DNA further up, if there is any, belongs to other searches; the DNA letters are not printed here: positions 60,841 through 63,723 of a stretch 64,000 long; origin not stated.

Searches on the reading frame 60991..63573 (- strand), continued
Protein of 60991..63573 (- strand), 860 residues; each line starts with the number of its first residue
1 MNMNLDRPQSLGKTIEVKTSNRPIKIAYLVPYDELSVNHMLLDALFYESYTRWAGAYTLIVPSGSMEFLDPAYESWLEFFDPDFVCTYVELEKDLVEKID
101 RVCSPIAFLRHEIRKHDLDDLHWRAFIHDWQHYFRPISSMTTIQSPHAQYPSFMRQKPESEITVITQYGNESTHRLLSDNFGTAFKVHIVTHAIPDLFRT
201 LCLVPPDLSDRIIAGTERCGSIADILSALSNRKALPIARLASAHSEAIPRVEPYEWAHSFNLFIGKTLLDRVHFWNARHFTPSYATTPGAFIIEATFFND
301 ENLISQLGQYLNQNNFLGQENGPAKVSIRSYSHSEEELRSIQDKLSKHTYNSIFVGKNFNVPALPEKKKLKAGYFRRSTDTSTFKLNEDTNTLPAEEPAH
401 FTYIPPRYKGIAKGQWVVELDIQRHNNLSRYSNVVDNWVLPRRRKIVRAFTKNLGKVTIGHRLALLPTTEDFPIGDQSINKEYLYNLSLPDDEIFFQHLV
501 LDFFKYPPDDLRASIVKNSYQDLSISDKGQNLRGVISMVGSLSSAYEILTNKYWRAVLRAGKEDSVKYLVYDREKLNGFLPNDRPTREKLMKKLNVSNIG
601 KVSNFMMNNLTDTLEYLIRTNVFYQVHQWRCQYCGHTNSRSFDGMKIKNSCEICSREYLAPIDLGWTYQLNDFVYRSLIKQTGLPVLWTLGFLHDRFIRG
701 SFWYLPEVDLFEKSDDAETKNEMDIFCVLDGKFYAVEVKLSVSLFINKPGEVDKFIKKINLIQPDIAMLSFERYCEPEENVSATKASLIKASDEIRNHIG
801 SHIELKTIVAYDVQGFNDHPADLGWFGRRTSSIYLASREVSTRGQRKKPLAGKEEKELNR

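Call 45: find_encoding_contigs(protein=P0018, flank=8000, max_places=1)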
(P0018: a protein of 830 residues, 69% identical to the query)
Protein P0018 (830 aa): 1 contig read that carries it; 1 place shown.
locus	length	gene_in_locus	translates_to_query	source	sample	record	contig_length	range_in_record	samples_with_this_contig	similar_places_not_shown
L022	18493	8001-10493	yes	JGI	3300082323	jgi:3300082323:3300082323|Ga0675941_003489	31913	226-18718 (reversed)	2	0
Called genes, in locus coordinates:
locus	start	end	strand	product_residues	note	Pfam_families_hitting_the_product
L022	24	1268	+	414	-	PF01979:Amidohydro_1, PF07969:Amidohydro_3 (weak)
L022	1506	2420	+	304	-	PF02826:2-Hacid_dh_C (weak), PF03446:NAD_binding_2, PF14833:NAD_binding_11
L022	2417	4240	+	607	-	PF01019:G_glu_transpept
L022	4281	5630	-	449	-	PF01546:Peptidase_M20, PF07687:M20_dimer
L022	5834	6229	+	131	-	-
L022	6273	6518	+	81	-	-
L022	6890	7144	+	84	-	-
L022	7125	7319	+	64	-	-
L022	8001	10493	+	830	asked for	-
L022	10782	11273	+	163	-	-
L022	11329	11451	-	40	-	-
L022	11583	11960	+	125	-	-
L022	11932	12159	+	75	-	-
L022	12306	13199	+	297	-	-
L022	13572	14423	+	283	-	-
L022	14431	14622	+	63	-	-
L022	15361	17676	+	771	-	PF00004:AAA (weak)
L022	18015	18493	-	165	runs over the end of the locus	-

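Call 53: search_protein_representatives(alignment_id=A1)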
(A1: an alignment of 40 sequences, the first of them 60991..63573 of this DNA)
Query: 40 sequences, 832 profile positions. Proteins with E-value up to 0.001 (for the whole library): 1342; up to 1e-10: 813; up to 1e-30: 379. The best 150 are listed.
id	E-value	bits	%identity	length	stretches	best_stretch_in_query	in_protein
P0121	0.0e+00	1260.2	-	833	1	1-831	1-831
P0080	0.0e+00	1231.4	-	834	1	1-830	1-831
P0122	0.0e+00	1126.9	-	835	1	1-831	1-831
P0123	0.0e+00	1022.8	-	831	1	5-829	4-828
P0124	1.2e-297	1006.2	-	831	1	1-831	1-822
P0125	2.2e-278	942.5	-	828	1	5-830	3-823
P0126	2.7e-269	912.4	-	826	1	9-830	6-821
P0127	3.7e-266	902.1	-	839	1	9-830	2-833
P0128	2.8e-257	872.7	-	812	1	27-830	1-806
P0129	5.6e-250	848.5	-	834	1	7-830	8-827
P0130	1.5e-243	827.3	-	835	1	4-831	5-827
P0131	5.8e-239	812.1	-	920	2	6-775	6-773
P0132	7.5e-239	811.7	-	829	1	4-811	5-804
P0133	1.3e-238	810.9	-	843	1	7-821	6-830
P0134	4.8e-236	802.4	-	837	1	6-830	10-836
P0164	1.7e-131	456.6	-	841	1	3-790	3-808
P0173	1.3e-103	364.3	-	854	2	14-558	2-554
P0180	1.6e-95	337.6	-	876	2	11-558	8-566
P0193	6.3e-85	302.5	-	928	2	17-557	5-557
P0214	1.9e-78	281.1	-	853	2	14-608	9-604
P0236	8.0e-73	262.5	-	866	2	9-418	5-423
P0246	9.9e-68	245.7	-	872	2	12-530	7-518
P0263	5.1e-64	233.4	-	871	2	19-467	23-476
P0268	1.5e-62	228.5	-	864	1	6-773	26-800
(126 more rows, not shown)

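Call 54: search_protein_families(library=pfam, proteins=[P0164, P0173, P0180, P0193, P0214, P0236, P0246, P0263, P0268, P0131], max_evalue=0.01)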
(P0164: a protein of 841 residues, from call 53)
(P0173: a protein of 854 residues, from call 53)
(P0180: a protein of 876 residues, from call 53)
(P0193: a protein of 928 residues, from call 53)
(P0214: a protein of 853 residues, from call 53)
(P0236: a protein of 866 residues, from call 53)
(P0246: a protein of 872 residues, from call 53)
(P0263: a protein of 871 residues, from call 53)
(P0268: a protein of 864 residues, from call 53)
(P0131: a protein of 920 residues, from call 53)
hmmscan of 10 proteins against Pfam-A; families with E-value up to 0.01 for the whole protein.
P0164 (841 aa): 0 families

P0173 (854 aa): 0 families

P0180 (876 aa): 0 families

P0193 (928 aa): 0 families

P0214 (853 aa): 0 families

P0236 (866 aa): 0 families

P0246 (872 aa): 0 families

P0263 (871 aa): 0 families

P0268 (864 aa): 0 families

P0131 (920 aa): 0 families

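Call 55: search_protein_families(library=padloc, proteins=[P0164, P0173, P0180, P0193, P0214, P0236, P0246, P0263, P0268, P0131], max_evalue=0.01)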
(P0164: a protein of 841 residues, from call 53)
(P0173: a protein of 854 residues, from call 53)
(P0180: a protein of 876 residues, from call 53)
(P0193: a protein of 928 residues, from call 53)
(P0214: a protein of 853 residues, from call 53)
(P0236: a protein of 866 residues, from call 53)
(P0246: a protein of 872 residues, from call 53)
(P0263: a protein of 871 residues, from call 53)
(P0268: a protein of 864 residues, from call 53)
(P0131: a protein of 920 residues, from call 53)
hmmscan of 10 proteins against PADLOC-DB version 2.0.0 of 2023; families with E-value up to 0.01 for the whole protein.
P0164 (841 aa): 0 families

P0173 (854 aa): 0 families

P0180 (876 aa): 1 family
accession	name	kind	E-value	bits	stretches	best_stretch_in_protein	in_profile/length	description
PDLC02647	DrmMII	-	0.0016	15.3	1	372-470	264-361/447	DrmMII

P0193 (928 aa): 2 families
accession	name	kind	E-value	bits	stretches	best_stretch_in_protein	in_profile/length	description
PDLC01889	CARF4--CARF_PDDEXK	-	0.0026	15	1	820-850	261-291/367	-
PDLC01968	CARF_PDDEXK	-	0.0026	14.9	1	824-869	268-308/361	-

P0214 (853 aa): 0 families

P0236 (866 aa): 0 families

P0246 (872 aa): 0 families

P0263 (871 aa): 0 families

P0268 (864 aa): 0 families

P0131 (920 aa): 0 families

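Call 60: find_encoding_contigs(protein=P0012, flank=8000, max_places=1)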
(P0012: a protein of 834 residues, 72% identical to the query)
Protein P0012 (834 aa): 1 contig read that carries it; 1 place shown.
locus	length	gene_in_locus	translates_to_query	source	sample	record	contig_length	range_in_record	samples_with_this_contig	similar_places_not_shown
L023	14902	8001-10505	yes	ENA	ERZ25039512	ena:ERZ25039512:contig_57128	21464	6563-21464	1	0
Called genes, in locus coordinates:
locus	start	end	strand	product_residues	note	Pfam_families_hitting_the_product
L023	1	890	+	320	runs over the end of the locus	PF00211:Guanylate_cyc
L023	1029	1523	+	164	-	PF13414:TPR_11 (faint), PF13428:TPR_14 (faint), PF13431:TPR_17 (faint), PF13181:TPR_8 (faint), PF13424:TPR_12 (weak), PF13432:TPR_16 (weak), PF07719:TPR_2 (weak), PF00515:TPR_1 (weak), +5 more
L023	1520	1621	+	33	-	-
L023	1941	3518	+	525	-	PF05598:DUF772, PF01609:DDE_Tnp_1, PF13751:DDE_Tnp_1_6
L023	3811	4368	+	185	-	PF01814:Hemerythrin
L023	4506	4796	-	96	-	-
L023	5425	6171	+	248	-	PF01209:Ubie_methyltran, PF03848:TehB (weak), PF08003:Methyltransf_9, PF13489:Methyltransf_23, PF13847:Methyltransf_31, PF08241:Methyltransf_11, PF08242:Methyltransf_12, PF13649:Methyltransf_25, +5 more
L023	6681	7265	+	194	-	-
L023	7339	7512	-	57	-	-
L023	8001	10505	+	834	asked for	-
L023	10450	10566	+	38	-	-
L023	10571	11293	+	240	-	-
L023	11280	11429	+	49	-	-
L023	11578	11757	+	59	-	-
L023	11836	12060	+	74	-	PF18734:HEPN_AbiU2 (weak)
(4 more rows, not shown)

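Call 61: find_encoding_contigs(protein=P0009, flank=8000, max_places=1)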
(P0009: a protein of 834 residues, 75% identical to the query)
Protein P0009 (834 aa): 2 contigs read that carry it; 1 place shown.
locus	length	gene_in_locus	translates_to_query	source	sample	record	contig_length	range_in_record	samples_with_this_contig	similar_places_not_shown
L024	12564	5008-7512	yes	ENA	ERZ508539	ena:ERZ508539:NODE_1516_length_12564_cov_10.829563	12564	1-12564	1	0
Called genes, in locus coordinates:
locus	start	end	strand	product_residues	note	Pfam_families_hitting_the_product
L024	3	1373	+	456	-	?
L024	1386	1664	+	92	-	PF00037:Fer4 (faint), PF13187:Fer4_9 (weak)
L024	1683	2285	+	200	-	PF04891:NifQ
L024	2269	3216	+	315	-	PF03747:ADP_ribosyl_GH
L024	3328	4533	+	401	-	PF01381:HTH_3, PF12844:HTH_19, PF13560:HTH_31 (weak), PF06114:Peptidase_M78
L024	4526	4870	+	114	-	PF02452:PemK_toxin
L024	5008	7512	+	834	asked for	-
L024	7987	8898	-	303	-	PF07357:DRAT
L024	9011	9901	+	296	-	PF00142:Fer4_NifH, PF01656:CbiA, PF02374:ArsA_ATPase (faint), PF10609:ParA, PF13614:AAA_31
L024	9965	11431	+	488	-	PF00148:Oxidored_nitro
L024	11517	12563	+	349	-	?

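Call 64: search_protein_families(library=pfam, proteins=[L008:6063-10004:+, L007:7559-9664:+, L007:4385-7510:+, L010:4780-9420:+, L010:12541-15618:-, L004:1662-3470:-, L014:8345-9844:+, L013:12556-13959:+, L005:8058-9116:+, L007:12569-13522:+], max_evalue=0.001)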
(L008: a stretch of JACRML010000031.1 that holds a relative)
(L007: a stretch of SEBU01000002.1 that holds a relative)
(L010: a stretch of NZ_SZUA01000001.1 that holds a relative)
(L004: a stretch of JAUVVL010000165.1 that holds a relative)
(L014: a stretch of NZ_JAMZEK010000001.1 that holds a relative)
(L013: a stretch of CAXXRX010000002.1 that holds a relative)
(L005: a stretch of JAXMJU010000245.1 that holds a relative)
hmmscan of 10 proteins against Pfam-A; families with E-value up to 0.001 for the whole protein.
L008:6063-10004:+ (1313 aa): 7 families
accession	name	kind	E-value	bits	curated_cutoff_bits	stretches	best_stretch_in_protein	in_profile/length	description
PF07669.17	Eco57I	-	7e-30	104.8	25.3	1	562-895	2-165/171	Eco57I restriction-modification methylase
PF02384.22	N6_Mtase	-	1e-16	61.6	20.4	2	448-589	19-106/311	N-6 DNA Methylase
PF20473.4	MmeI_Mtase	-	2.4e-08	33.9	27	1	502-584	15-86/259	MmeI, DNA-methyltransferase domain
PF04313.20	HSDR_N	-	2.1e-05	24.9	25.1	0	72-106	3-37/198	Type I restriction enzyme R protein N terminus (HSDR_N)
PF20464.3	MmeI_N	-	0.00017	22.4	27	1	136-215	66-142/181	MmeI, N-terminal domain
PF12950.13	TaqI_C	-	0.00017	22.3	26.5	1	1015-1135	3-117/118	TaqI-like C-terminal specificity domain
PF01170.24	UPF0020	-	0.00073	19.7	22.3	0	509-619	31-136/197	RMKL-like, methyltransferase domain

L007:7559-9664:+ (701 aa): 3 families
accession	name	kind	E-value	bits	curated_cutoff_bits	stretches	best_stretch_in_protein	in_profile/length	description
PF00122.25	E1-E2_ATPase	-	5.2e-43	147.1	28.1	1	201-381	3-181/181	E1-E2 ATPase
PF00702.32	Hydrolase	-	2.6e-23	83.8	26.4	1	397-602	1-186/191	haloacid dehalogenase-like hydrolase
PF08282.18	Hydrolase_3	-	9.9e-05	22.6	20.9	0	581-630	197-245/255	haloacid dehalogenase-like hydrolase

L007:4385-7510:+ (1041 aa): 1 family
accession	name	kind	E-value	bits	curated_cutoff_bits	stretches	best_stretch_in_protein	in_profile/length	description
PF00873.25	ACR_tran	-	0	1051.8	28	1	9-1032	2-1019/1021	AcrB/AcrD/AcrF family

L010:4780-9420:+ (1546 aa): 0 families

L010:12541-15618:- (1025 aa): 5 families
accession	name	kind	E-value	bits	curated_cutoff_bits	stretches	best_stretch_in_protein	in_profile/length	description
PF07733.18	DNA_pol3_alpha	-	1.8e-90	303.5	23.9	1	269-524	1-260/260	Bacterial DNA polymerase III alpha NTPase domain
PF17657.6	DNA_pol3_finger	-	1.3e-59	200.8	22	1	527-693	1-166/166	Bacterial DNA polymerase III alpha subunit finger domain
PF02811.25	PHP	-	1.3e-18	68.3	26.4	1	7-107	1-102/164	PHP domain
PF14579.12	HHH_6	-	9.7e-18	64.6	25.6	1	767-857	2-89/90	Helix-hairpin-helix motif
PF01336.31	tRNA_anti-codon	-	5.8e-06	26.6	27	1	935-1003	1-68/75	OB-fold nucleic acid binding domain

L004:1662-3470:- (602 aa): 3 families
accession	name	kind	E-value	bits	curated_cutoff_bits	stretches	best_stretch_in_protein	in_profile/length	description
PF13646.12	HEAT_2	-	7e-11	42.7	27.7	0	12-79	6-74/88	HEAT repeats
PF02810.21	SEC-C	-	7.1e-10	39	20.4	1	583-600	1-18/19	SEC-C motif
PF03130.22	HEAT_PBS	-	0.00098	19.9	20.9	0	385-406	5-26/27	PBS lyase HEAT-like repeat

L014:8345-9844:+ (499 aa): 0 families

L013:12556-13959:+ (467 aa): 0 families

L005:8058-9116:+ (352 aa): 0 families

L007:12569-13522:+ (317 aa): 1 family
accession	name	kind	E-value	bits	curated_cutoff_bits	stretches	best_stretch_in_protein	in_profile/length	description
PF00589.27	Phage_integrase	-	1.3e-08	35.3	27.1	1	136-297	22-168/172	Phage integrase family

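Call 67: list_cluster_members(proteins=[P0097, P0108, P0111, P0008])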
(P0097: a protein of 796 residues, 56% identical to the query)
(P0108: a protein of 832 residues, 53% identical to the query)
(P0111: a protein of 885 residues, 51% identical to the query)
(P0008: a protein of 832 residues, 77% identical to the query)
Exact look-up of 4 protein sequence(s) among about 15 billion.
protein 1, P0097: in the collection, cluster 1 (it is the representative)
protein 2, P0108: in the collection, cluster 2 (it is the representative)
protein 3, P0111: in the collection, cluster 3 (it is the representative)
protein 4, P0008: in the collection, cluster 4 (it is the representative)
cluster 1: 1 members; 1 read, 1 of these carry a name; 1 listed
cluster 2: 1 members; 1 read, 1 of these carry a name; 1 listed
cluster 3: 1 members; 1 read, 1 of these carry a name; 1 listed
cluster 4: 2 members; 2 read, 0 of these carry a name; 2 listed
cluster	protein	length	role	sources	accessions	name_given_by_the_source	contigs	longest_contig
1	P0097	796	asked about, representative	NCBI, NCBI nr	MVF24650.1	hypothetical protein EVC37_24065 [Methylocaldum sp. BRCS4] | hypothetical protein [Methylocaldum sp. BRCS4]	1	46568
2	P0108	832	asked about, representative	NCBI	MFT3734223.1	MAG: hypothetical protein QM776_04240 [Rhodocyclaceae bacterium]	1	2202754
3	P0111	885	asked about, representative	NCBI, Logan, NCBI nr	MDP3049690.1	MAG: hypothetical protein Q8N12_09745 [Thermodesulfovibrionales bacterium] | hypothetical protein [Thermodesulfovibrionales bacterium]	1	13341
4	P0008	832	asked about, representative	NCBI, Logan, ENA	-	-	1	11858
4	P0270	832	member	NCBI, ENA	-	-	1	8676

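Call 69: search_protein_families(library=pfam, proteins=[L018:2468-2845:+, L018:2838-3083:+, L018:1395-2111:-, L018:142-540:+], max_evalue=0.1)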
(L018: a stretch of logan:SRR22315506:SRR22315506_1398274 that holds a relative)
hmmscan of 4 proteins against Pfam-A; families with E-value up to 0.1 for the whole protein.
L018:2468-2845:+ (125 aa): 0 families

L018:2838-3083:+ (81 aa): 1 family
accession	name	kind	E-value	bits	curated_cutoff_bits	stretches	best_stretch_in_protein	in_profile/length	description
PF07927.17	HicA_toxin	-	0.0057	17.2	27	1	9-72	2-56/58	HicA toxin of bacterial toxin-antitoxin,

L018:1395-2111:- (238 aa): 3 families
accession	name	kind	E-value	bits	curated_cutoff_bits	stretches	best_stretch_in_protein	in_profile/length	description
PF06439.18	3keto-disac_hyd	-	8.5e-07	29.6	26.8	1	27-203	4-184/187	3-keto-disaccharide hydrolase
PF07589.16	PEP-CTERM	-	1.4e-05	25.4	20.7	1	211-234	1-24/24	PEP-CTERM motif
PF21708.4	Glyco_hydro_59_C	-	0.088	13.2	27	0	129-203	105-170/175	Galactocerebrosidase, C-terminal lectin domain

L018:142-540:+ (132 aa): 4 families
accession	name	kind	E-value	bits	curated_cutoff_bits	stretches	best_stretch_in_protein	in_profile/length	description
PF01844.29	HNH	-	8.1e-13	48.7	21.4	1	43-91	1-47/47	HNH endonuclease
PF11682.14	Zn_ribbon_11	-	0.0034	17.4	24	0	41-54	6-19/37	Probable zinc-ribbon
PF02311.25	AraC_binding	-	0.017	15.3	21.1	1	62-124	54-117/135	AraC-like ligand binding domain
PF09779.14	Ima1_N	-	0.062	14.6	28.9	0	21-48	103-130/132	Ima1 N-terminal domain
